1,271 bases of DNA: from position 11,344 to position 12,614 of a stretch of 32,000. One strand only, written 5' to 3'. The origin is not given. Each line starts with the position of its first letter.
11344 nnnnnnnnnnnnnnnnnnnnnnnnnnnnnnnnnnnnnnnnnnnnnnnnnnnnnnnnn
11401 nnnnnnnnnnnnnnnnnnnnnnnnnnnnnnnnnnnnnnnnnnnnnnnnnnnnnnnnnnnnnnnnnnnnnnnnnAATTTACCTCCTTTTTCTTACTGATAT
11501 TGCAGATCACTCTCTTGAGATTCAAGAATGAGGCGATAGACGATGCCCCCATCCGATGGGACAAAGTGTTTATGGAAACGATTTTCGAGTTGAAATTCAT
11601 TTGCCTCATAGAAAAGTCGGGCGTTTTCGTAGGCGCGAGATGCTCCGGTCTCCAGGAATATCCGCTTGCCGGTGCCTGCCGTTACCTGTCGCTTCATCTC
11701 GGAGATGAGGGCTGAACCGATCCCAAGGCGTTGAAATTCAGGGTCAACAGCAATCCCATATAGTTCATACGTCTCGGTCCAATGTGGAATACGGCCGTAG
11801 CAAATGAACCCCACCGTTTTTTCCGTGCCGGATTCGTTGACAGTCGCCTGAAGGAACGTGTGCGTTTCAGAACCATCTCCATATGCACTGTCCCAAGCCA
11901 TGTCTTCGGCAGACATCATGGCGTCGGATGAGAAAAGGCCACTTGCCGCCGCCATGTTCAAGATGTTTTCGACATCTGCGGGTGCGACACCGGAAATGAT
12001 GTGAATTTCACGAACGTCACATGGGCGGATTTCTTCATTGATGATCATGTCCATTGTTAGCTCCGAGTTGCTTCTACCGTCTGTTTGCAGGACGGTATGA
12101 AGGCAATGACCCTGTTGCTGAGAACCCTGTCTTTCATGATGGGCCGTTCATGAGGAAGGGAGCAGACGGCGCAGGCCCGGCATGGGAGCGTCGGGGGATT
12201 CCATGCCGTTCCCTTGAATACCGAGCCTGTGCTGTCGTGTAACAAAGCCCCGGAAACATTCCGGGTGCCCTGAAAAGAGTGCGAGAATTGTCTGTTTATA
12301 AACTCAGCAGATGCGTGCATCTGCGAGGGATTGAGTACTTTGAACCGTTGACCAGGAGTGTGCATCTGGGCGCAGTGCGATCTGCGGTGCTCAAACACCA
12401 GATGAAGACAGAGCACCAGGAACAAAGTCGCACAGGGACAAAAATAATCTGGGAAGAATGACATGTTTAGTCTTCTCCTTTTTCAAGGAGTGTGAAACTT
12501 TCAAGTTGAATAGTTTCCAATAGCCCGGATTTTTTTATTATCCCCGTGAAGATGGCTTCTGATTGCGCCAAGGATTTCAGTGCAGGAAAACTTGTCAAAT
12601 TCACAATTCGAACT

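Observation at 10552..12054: SET-domain lysine methyltransferase co-transcribed with a GNAT acetyltransferase in a free-living anaerobe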

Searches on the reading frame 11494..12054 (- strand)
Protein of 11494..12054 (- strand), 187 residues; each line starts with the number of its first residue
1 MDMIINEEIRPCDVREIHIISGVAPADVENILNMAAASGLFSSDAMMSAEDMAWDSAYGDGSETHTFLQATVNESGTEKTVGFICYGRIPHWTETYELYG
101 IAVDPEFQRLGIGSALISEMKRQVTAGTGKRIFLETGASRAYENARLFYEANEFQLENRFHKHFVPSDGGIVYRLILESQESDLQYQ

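Call 3: search_protein_families(library=pfam, proteins=[window:11494-12054:-], max_evalue=0.01)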
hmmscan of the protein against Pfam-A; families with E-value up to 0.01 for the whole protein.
seq(187 aa): 4 families
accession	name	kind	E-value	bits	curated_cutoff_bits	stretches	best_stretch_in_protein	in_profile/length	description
PF00583.31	Acetyltransf_1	-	1e-11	45.6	20.7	1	62-150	32-112/116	Acetyltransferase (GNAT) family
PF13508.13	Acetyltransf_7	-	2e-11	44.5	27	1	73-155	11-83/84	Acetyltransferase (GNAT) domain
PF08445.16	FR47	-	8.5e-06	26.1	22.1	1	97-157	23-80/86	FR47-like protein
PF13673.13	Acetyltransf_10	-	1.5e-05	25.4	23.6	1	78-154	40-107/128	Acetyltransferase (GNAT) domain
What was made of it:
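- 11491..12054 (-): GNAT N-acetyltransferase (187 aa). Pfam Acetyltransf_1 1e-11 and Acetyltransf_7 2e-11 (call 3).
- Checked: The GNAT gene (11491-12054) hits Acetyltransf_1 at 1e-11 and carries the acetyl-CoA motif QRLGIG (call 3).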

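Call 6: search_solved_structures(query=window:11494-12054:-, max_evalue=0.1, show_alignments=1)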
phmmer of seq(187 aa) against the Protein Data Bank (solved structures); distinct sequences matched with E-value up to 0.1: 11.
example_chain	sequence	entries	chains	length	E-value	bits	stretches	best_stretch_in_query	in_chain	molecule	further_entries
2r7h_A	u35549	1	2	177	2.3e-15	60.3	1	23-175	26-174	Putative D-alanine N-acetyltransferase of GNAT family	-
5isv_A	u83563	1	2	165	0.0007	22.9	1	96-170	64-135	Ribosomal-protein-alanine acetyltransferase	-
2cnm_A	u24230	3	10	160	0.002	21.3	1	96-168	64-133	MODIFICATION OF 30S RIBOSOMAL SUBUNIT PROTEIN S18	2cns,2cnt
3ld2_A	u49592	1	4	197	0.011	19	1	78-166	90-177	Putative acetyltransferase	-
2ae6_A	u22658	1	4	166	0.035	17.3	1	98-165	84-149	acetyltransferase, GNAT family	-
3pp9_A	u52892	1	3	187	0.039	17.2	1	80-150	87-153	Putative streptothricin acetyltransferase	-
6ao7_A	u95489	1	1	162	0.071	16.3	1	85-142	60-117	Acetyltransferase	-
1n71_A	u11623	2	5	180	0.078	16.2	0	50-136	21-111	aac(6')-Ii | Aminoglycoside 6'-acetyltransferase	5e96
1b87_A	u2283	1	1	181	0.079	16.2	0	50-136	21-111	PROTEIN (AMINOGLYCOSIDE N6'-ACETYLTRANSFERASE TYPE 1)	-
2a4n_A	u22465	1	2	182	0.08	16.2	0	50-136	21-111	aac(6')-Ii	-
7bxz_A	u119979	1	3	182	0.083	16.1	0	50-136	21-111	Aminoglycoside 6'-N-acetyltransferase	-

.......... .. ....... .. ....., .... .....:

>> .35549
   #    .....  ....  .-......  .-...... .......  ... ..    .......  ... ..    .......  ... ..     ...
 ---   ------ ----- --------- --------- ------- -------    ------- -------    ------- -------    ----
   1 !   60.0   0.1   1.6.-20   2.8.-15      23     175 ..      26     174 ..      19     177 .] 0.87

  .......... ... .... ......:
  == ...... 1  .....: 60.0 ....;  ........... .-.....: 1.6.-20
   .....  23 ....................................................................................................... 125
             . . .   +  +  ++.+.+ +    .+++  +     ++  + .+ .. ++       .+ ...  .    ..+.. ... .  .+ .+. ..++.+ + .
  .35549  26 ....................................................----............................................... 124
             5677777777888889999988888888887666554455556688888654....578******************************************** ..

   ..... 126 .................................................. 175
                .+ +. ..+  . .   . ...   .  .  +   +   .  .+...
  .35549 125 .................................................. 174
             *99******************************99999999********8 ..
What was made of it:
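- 11491..12054 (-): PDB 2r7h, an uncharacterised Desulfovibrio GNAT, at 2.3e-15 (call 6).
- On GNAT N-acetyltransferases: PDB 2r7h at 2.3e-15 (call 6).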

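Call 7: search_protein_families(library=ncbifam, proteins=[window:11494-12054:-], max_evalue=0.1)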
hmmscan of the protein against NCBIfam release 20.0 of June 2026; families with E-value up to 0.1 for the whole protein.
seq(187 aa): 13 families
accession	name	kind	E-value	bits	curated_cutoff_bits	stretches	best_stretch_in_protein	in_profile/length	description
TIGR01575.1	rimI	equivalog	2.4e-10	40.7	86.4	1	77-162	40-120/132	ribosomal protein S18-alanine N-acetyltransferase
NF002959.0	PRK03624.1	equivalog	2.5e-05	24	124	1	24-158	13-133/147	GNAT family acetyltransferase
NF007025.1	PRK09491.1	equivalog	4.9e-05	23.3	173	1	97-170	64-134/145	ribosomal protein S18-alanine N-acetyltransferase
NF033078.2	AAC_6p_Ia_fam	equivalog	0.0012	18.7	265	1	77-133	59-113/181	AAC(6')-Ia family aminoglycoside 6'-N-acetyltransferase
NF040501.1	resist_ArsN2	equivalog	0.0025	17.4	125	1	87-148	40-101/133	arsenic resistance N-acetyltransferase ArsN2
NF005921.0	PRK07922.1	equivalog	0.0052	16.4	180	1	91-165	67-140/170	amino-acid N-acetyltransferase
TIGR02406.1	ectoine_EctA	equivalog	0.0061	16.6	120.6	1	66-150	36-119/157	diaminobutyrate acetyltransferase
NF000165.3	AAC_6p_Entco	exception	0.0067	16.3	300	1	54-138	25-113/178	aminoglycoside N-acetyltransferase AAC(6')-Ii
NF033083.0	AAC_3_I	equivalog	0.012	15.8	200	1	94-135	77-117/145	AAC(3)-I family aminoglycoside N-acetyltransferase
TIGR03448.1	mycothiol_MshD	equivalog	0.022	14.1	163.1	1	83-125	58-101/294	mycothiol synthase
NF005840.0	PRK07757.1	equivalog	0.046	13.6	154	1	91-138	62-109/153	N-acetyltransferase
NF003641.0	PRK05279.1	equivalog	0.052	12.4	344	1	94-156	358-420/441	amino-acid N-acetyltransferase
TIGR01240.1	mevDPdecarb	equivalog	0.076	12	171.35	1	28-137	88-199/305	diphosphomevalonate decarboxylase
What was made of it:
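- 11491..12054 (-): The rimI model scores 40.7 bits against a cutoff of 86.4 (call 7).
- Closest known: RimI-type and 2r7h-type GNAT acetyltransferases. Same: The best solved relative is 2r7h (2.3e-15, call 6) and the best curated model is rimI (call 7).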

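Call 54: find_homologous_proteins(query=window:11494-12054:-, max_evalue=0.00001)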
Query seq(187 aa) (187 aa): 75 proteins with E <= 0.00001 among 623 candidates.
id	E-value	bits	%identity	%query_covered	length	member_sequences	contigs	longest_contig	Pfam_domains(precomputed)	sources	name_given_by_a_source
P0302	3.0e-120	417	100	100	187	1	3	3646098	PF13508.14,PF08445.17,PF00583.32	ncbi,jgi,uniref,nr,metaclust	ncbi:GNAT family N-acetyltransferase [Pseudodesulfovibrio piezophilus]|uniref:GCN5-related N-acetylt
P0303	1.2e-77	278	69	94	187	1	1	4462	PF13508.14,PF00583.32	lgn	-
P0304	5.7e-76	272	65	100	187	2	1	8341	PF13508.14,PF08445.17,PF00583.32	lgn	-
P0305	8.3e-75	269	63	100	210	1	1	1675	PF13673.14,PF13508.14,PF00583.32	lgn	-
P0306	2.4e-73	264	63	100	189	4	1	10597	PF13508.14,PF08445.17,PF00583.32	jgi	jgi:ribosomal protein S18 acetylase RimI-like enzyme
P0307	3.3e-73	263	66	100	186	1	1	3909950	PF13508.14,PF00583.32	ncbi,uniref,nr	ncbi:GNAT family N-acetyltransferase [Pseudodesulfovibrio cashew]|uniref:GNAT family N-acetyltransfe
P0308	3.9e-73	263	64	95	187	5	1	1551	PF13508.14,PF08445.17,PF00583.32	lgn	-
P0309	5.9e-73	263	62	100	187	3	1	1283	PF13508.14,PF08445.17,PF00583.32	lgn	-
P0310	7.1e-73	262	64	100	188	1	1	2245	PF13508.14,PF08445.17,PF00583.32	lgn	-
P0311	7.8e-73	262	63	100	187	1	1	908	PF13673.14,PF13508.14,PF08445.17,PF00583.32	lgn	-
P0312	2.3e-71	257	63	100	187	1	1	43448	PF13508.14,PF08445.17,PF00583.32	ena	-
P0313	5.2e-71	256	61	100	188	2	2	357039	PF13508.14,PF08445.17,PF00583.32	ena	-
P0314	5.4e-71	256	62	99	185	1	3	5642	PF13508.14,PF00583.32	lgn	-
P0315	1.4e-70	255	61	100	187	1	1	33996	PF13508.14,PF00583.32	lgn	-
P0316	1.9e-70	254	61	100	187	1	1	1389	PF13673.14,PF13508.14,PF08445.17,PF00583.32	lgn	-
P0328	3.6e-68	247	62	92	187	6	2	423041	PF13673.14,PF13508.14,PF08445.17,PF00583.32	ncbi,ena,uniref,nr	ncbi:GNAT family N-acetyltransferase [Pseudodesulfovibrio indicus]|uniref:GNAT family N-acetyltransf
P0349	2.6e-65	238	59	100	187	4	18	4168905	PF13508.14,PF00583.32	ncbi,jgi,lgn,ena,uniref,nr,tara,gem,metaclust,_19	ncbi:GCN5-related N-acetyltransferase [Pseudodesulfovibrio profundus]|uniref:GCN5-related N-acetyltr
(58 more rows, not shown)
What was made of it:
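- Closest known: RimI-type and 2r7h-type GNAT acetyltransferases. Different: This subfamily is restricted to Pseudodesulfovibrio and Desulfovibrionaceae (call 54).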

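Call 55: find_encoding_contigs(protein=P0349, flank=6000, max_places=2)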
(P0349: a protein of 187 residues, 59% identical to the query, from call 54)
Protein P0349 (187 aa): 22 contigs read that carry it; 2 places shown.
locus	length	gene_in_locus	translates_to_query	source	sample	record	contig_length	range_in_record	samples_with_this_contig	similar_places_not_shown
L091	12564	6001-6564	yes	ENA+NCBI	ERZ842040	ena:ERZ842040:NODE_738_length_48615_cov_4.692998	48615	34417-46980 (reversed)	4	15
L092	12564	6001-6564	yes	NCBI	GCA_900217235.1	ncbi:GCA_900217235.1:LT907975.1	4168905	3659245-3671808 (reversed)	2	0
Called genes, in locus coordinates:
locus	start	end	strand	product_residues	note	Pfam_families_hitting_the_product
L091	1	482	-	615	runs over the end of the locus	PF03063:Prismane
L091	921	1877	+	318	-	PF13379:NMT1_2, PF09084:NMT1, PF12974:Phosphonate-bd (weak)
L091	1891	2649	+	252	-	PF00528:BPD_transp_1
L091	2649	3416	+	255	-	PF00005:ABC_tran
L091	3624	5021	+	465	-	PF00158:Sigma54_activat, PF14532:Sigma54_activ_2, PF01078:Mg_chelatase (faint), PF00004:AAA (weak), PF07728:AAA_5, PF25601:AAA_lid_14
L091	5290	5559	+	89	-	-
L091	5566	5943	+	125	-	-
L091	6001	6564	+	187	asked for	PF00583:Acetyltransf_1, PF13508:Acetyltransf_7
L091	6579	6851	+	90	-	-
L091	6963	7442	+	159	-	PF05618:RimB-like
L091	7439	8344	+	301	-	PF18030:Rimk_N, PF14397:ATPgrasp_ST (faint), PF02655:ATP-grasp_3, PF08443:RimK, PF02955:GSH-S_ATP, PF07478:Dala_Dala_lig_C (faint)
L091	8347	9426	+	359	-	PF01757:Acyl_transf_3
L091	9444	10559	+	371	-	PF00005:ABC_tran, PF13304:AAA_21 (faint), PF08402:TOBE_2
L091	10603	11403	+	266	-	PF00528:BPD_transp_1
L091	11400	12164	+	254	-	PF00528:BPD_transp_1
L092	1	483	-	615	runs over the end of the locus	PF03063:Prismane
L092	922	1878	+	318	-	PF13379:NMT1_2, PF09084:NMT1, PF12974:Phosphonate-bd (weak)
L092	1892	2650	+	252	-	PF00528:BPD_transp_1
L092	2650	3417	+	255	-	PF00005:ABC_tran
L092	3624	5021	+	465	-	PF00158:Sigma54_activat, PF14532:Sigma54_activ_2, PF01078:Mg_chelatase (faint), PF00004:AAA (weak), PF07728:AAA_5, PF25601:AAA_lid_14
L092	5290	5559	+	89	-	-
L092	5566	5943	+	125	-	-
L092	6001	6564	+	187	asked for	PF00583:Acetyltransf_1, PF13508:Acetyltransf_7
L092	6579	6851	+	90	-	-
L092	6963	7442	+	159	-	PF05618:RimB-like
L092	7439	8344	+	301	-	PF18030:Rimk_N, PF14397:ATPgrasp_ST (faint), PF02655:ATP-grasp_3, PF08443:RimK, PF02955:GSH-S_ATP, PF07478:Dala_Dala_lig_C (faint)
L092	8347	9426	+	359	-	PF01757:Acyl_transf_3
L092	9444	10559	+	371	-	PF00005:ABC_tran, PF13304:AAA_21 (faint), PF08402:TOBE_2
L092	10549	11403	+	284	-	PF00528:BPD_transp_1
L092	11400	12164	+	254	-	PF00528:BPD_transp_1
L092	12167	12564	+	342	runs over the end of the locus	PF01547:SBP_bac_1, PF13531:SBP_bac_11, PF13416:SBP_bac_8, PF13343:SBP_bac_6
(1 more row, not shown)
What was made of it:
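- SET is dispensable in a congener (call 55).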

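Call 56: find_encoding_contigs(protein=P0328, flank=6000, max_places=2)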
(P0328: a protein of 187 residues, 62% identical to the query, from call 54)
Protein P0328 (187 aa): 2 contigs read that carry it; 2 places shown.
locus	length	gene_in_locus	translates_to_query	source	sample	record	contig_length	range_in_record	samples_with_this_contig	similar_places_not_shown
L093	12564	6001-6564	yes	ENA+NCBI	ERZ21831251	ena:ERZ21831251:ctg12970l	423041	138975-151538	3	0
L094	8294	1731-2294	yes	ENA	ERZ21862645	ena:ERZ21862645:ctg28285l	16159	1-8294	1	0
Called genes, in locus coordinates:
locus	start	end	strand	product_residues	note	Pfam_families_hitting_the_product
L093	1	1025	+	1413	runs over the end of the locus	PF05693:Glycogen_syn, PF08323:Glyco_transf_5 (faint), PF05693:Glycogen_syn, PF00534:Glycos_transf_1 (weak), PF20706:GT4-conflict (weak), PF11897:DUF3417, PF00343:Phosphorylase, PF28476:GlgP_C, +1 more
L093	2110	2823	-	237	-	PF25023:TEN_YD-shell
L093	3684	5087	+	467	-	PF00158:Sigma54_activat, PF01078:Mg_chelatase (faint), PF14532:Sigma54_activ_2, PF00004:AAA, PF07728:AAA_5, PF25601:AAA_lid_14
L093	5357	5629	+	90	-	-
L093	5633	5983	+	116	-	-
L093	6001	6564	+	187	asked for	PF00583:Acetyltransf_1, PF13673:Acetyltransf_10 (weak), PF13508:Acetyltransf_7, PF08445:FR47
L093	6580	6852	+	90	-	-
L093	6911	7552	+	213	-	PF00856:SET (weak)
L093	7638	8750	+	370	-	PF01757:Acyl_transf_3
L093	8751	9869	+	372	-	PF00005:ABC_tran, PF09818:ABC_ATPase (faint), PF13304:AAA_21 (faint), PF08402:TOBE_2 (weak)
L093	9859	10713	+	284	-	PF00528:BPD_transp_1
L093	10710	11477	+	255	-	PF00528:BPD_transp_1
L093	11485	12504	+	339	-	PF01547:SBP_bac_1, PF13531:SBP_bac_11, PF13416:SBP_bac_8, PF13343:SBP_bac_6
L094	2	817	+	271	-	?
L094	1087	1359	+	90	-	-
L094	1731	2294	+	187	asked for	PF00583:Acetyltransf_1, PF13673:Acetyltransf_10 (weak), PF13508:Acetyltransf_7, PF08445:FR47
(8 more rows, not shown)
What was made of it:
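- P. profundus and P. indicus continue the operon into an ABC importer with PotA/PotD-like domains (calls 55, 56).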

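Call 71: search_protein_families(library=padloc, proteins=[P0302], max_evalue=0.01)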
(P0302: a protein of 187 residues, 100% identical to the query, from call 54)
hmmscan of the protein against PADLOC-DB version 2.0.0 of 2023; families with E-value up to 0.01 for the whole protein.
P0302 (187 aa): 0 families

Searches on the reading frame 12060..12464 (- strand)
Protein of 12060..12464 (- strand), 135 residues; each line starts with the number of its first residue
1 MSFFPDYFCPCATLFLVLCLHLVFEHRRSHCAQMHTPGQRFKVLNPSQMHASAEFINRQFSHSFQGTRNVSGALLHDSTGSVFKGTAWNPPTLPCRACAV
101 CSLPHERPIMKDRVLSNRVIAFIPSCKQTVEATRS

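Call 7: search_protein_families(library=ncbifam, proteins=[window:12060-12464:-], max_evalue=0.1)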
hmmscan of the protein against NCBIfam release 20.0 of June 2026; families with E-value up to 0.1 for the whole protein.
seq(135 aa): 0 families
